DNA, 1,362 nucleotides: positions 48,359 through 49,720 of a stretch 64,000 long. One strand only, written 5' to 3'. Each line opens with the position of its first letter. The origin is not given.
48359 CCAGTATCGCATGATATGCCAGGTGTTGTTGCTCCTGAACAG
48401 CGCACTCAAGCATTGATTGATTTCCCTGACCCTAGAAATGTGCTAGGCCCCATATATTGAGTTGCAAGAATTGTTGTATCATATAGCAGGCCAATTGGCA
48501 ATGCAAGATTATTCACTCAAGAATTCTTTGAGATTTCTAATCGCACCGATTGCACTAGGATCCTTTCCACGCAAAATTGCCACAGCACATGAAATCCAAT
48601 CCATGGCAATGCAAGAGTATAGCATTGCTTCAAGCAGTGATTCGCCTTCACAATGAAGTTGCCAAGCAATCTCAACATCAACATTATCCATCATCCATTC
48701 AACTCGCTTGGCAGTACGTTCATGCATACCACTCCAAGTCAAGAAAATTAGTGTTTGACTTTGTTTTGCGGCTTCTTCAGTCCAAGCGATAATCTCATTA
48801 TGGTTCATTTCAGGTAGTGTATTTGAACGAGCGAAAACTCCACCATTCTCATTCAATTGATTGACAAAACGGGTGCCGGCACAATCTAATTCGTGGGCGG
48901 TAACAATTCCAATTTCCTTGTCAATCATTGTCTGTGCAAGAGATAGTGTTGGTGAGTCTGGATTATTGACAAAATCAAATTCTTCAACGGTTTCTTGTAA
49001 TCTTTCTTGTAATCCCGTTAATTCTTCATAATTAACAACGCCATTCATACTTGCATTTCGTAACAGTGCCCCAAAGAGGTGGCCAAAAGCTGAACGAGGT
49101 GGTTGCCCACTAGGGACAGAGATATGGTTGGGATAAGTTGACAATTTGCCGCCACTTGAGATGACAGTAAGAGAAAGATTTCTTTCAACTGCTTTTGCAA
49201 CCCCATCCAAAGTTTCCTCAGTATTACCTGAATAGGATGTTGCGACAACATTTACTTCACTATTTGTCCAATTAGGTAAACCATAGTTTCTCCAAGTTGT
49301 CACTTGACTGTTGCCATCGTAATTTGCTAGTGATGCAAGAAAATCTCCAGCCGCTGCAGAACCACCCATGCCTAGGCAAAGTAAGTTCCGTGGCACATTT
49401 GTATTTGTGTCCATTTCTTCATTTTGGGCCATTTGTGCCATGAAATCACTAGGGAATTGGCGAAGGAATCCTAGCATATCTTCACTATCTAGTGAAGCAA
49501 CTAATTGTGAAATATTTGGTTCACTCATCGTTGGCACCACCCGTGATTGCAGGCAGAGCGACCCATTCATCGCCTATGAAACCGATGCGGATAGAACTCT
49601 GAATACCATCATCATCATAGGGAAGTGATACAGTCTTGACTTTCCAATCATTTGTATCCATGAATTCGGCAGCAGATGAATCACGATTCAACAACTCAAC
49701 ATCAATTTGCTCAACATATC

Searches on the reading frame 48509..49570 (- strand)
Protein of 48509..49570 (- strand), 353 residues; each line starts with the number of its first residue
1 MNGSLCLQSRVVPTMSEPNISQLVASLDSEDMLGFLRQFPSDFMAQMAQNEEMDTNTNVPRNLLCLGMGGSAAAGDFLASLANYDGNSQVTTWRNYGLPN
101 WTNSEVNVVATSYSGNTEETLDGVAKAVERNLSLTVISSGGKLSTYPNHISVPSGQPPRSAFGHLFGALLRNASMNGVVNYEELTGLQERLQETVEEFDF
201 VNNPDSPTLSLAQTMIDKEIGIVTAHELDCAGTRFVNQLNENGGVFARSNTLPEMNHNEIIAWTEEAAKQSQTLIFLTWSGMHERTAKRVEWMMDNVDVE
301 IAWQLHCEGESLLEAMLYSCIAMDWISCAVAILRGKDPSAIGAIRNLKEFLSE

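Call 35: find_encoding_contigs(protein=window:48509-49570:-, flank=10000, max_places=1)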
Protein window:48509-49570:- (353 aa): 22 contigs read that carry it; 1 place shown.
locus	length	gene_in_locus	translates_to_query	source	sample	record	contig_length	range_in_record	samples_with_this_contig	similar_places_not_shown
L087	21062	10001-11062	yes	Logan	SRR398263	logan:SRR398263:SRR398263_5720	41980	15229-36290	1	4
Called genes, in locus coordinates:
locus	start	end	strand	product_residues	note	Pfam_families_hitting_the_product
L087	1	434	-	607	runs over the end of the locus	PF13522:GATase_6, PF13537:GATase_7, PF01380:SIS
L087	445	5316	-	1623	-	PF00082:Peptidase_S8, PF07705:CARDB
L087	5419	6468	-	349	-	PF01694:Rhomboid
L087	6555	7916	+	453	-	PF02463:SMC_N (faint), PF00005:ABC_tran, PF13304:AAA_21 (faint)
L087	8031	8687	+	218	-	PF01578:Cytochrom_C_asm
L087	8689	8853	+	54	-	-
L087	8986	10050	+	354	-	PF04981:NMD3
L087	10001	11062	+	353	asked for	PF10432:bact-PGI_C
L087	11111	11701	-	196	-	PF01551:Peptidase_M23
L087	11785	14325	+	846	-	-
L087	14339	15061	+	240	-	PF00535:Glycos_transf_2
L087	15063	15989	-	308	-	PF01073:3Beta_HSD, PF01370:Epimerase, PF02719:Polysacc_synt_2, PF04321:RmlD_sub_bind, PF16363:GDP_Man_Dehyd, PF13460:NAD_binding_10 (weak)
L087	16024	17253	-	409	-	PF02646:RmuC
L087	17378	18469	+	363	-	PF01118:Semialdhyde_dh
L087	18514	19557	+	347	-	-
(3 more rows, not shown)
